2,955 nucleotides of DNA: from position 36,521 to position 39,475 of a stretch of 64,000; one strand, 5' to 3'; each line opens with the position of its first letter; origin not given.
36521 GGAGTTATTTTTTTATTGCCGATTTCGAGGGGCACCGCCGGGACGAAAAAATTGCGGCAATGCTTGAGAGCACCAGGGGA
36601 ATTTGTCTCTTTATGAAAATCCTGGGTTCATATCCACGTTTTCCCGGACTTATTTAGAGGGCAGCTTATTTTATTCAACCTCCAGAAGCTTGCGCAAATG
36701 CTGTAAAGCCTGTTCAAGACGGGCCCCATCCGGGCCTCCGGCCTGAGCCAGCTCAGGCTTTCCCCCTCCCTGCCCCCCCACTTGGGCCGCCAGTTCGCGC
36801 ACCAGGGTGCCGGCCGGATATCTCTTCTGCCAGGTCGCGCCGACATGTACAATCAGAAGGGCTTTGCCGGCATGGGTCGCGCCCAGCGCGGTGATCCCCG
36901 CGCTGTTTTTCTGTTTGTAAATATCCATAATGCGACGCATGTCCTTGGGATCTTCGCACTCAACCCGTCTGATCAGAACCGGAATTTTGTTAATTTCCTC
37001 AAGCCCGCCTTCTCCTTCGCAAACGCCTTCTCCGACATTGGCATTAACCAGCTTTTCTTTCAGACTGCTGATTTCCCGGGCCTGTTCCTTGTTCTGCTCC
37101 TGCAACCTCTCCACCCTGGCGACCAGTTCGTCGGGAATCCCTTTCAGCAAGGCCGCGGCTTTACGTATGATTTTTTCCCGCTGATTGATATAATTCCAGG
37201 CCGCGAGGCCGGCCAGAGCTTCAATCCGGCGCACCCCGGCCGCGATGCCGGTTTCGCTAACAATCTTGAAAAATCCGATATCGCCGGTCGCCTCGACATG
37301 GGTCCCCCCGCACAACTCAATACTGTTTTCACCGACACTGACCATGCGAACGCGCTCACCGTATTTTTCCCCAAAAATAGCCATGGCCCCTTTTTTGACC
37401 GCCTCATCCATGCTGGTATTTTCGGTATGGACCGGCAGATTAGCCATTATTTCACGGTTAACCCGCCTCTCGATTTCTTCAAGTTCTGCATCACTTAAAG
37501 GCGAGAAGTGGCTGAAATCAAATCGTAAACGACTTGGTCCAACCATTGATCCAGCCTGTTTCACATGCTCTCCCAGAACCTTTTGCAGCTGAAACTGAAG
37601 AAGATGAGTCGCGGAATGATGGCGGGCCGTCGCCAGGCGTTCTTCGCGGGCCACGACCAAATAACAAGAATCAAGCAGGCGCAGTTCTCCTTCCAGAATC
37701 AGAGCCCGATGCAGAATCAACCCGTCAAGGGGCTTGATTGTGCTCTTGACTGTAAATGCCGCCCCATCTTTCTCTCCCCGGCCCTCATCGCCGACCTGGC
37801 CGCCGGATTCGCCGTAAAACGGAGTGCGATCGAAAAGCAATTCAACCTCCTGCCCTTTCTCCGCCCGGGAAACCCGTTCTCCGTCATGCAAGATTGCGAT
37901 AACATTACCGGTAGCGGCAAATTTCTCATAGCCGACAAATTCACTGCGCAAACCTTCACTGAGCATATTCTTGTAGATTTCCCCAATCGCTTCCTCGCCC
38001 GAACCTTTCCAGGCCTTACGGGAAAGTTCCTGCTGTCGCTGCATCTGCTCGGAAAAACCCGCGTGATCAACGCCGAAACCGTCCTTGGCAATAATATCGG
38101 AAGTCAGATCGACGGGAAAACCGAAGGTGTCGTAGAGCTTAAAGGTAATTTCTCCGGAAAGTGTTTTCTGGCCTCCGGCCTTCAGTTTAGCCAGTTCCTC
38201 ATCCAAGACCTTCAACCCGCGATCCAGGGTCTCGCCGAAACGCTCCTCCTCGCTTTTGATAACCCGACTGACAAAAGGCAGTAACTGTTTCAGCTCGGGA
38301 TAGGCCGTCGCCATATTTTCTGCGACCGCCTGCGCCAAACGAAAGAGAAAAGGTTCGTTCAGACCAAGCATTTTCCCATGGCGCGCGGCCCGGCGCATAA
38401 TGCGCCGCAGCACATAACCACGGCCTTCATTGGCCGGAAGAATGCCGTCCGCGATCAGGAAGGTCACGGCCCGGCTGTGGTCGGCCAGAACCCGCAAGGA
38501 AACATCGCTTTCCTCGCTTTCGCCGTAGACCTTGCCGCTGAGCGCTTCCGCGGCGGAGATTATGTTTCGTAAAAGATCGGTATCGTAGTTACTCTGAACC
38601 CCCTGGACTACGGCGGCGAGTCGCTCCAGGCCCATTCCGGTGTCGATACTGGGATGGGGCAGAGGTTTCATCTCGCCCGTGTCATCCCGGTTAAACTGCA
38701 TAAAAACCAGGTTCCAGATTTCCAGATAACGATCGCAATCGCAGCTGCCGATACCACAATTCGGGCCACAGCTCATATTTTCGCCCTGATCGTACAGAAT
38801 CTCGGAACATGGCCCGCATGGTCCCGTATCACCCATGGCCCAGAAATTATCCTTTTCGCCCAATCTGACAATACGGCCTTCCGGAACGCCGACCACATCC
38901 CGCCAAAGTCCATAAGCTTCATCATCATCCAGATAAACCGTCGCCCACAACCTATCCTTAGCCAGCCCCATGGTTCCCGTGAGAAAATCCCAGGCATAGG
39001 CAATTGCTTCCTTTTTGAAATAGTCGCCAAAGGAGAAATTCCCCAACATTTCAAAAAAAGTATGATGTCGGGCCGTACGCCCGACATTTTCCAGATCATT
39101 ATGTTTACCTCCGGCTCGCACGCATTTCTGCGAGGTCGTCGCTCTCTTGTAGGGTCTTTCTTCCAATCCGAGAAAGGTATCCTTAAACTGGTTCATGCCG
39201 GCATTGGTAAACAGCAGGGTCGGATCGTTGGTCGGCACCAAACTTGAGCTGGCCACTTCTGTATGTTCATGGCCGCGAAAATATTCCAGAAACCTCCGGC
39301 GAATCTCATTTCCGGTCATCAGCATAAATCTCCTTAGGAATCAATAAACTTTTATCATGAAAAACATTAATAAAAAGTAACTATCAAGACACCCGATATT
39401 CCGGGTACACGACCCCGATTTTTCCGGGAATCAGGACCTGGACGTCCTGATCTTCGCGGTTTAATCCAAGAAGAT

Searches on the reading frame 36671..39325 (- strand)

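Call 48: search_protein_families(library=pfam, proteins=[L086:11631-12248:+, L086:12248-14641:+, L086:14645-16396:+, L117:14374-15099:+, L117:15099-17540:+, L084:5576-6400:+])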
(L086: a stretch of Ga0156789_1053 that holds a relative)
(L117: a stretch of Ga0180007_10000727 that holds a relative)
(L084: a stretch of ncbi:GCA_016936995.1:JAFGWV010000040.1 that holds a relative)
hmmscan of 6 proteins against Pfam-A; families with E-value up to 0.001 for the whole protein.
L086:11631-12248:+ (206 aa): 1 family
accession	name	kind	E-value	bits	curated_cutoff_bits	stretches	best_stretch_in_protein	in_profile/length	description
PF01339.22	CheB_methylest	-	1.4e-57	194.6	24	1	18-194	1-174/174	CheB methylesterase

L086:12248-14641:+ (798 aa): 7 families
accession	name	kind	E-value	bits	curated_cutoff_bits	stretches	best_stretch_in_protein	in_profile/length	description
PF00072.30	Response_reg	-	1.2e-39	135.4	30.2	2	9-122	1-111/111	Response regulator receiver domain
PF08448.16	PAS_4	-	1.2e-23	83.8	23.1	2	308-413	1-109/110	PAS fold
PF13426.13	PAS_9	-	2.9e-20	72.9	27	2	312-411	1-103/103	PAS domain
PF02518.31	HATPase_c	-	7.3e-19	68.7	26.4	1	535-655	2-109/111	Histidine kinase-, DNA gyrase B-, and HSP90-like ATPase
PF00989.32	PAS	-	7.6e-18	65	22.6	2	172-266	2-98/113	PAS fold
PF13188.13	PAS_8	-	7.2e-12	45.2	21.8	1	171-223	1-53/65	PAS domain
PF00512.31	HisKA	-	3.7e-06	27.3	26.9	1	429-491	3-64/66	His Kinase A (phospho-acceptor) domain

L086:14645-16396:+ (584 aa): 1 family
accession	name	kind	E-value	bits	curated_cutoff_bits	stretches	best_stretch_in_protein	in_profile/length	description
PF00850.24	Hist_deacetyl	-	1.3e-74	251.7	27.9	1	266-571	2-297/298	Histone deacetylase domain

L117:14374-15099:+ (242 aa): 1 family
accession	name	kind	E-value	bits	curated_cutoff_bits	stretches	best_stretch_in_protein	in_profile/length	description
PF01339.22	CheB_methylest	-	1.7e-55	187.9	24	1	55-231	1-174/174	CheB methylesterase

L117:15099-17540:+ (814 aa): 8 families
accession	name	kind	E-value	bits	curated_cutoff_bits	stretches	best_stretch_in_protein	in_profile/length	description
PF00072.30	Response_reg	-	1e-41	142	30.2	2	15-128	1-111/111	Response regulator receiver domain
PF08447.18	PAS_3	-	1.8e-26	92.7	25.6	1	328-416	2-88/89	PAS fold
PF02518.31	HATPase_c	-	4.8e-21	75.7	26.4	1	553-673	2-109/111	Histidine kinase-, DNA gyrase B-, and HSP90-like ATPase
PF13188.13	PAS_8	-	2.1e-08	34.2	21.8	1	177-219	1-43/65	PAS domain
PF00989.32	PAS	-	7.2e-07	29.6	22.6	0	306-399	2-93/113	PAS fold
PF00512.31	HisKA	-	5.8e-06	26.7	26.9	1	447-509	3-64/66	His Kinase A (phospho-acceptor) domain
PF13426.13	PAS_9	-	1.3e-05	25.9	27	0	356-421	41-102/103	PAS domain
PF08448.16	PAS_4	-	0.00013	22.6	23.1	0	330-424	20-109/110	PAS fold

L084:5576-6400:+ (275 aa): 2 families
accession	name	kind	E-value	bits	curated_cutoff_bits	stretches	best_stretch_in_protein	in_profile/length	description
PF01739.24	CheR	-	1.5e-39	135.9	27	1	75-265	2-191/195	CheR methyltransferase, SAM binding domain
PF03705.20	CheR_N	-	8.4e-10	38.6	27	1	12-59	4-51/53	CheR methyltransferase, all-alpha domain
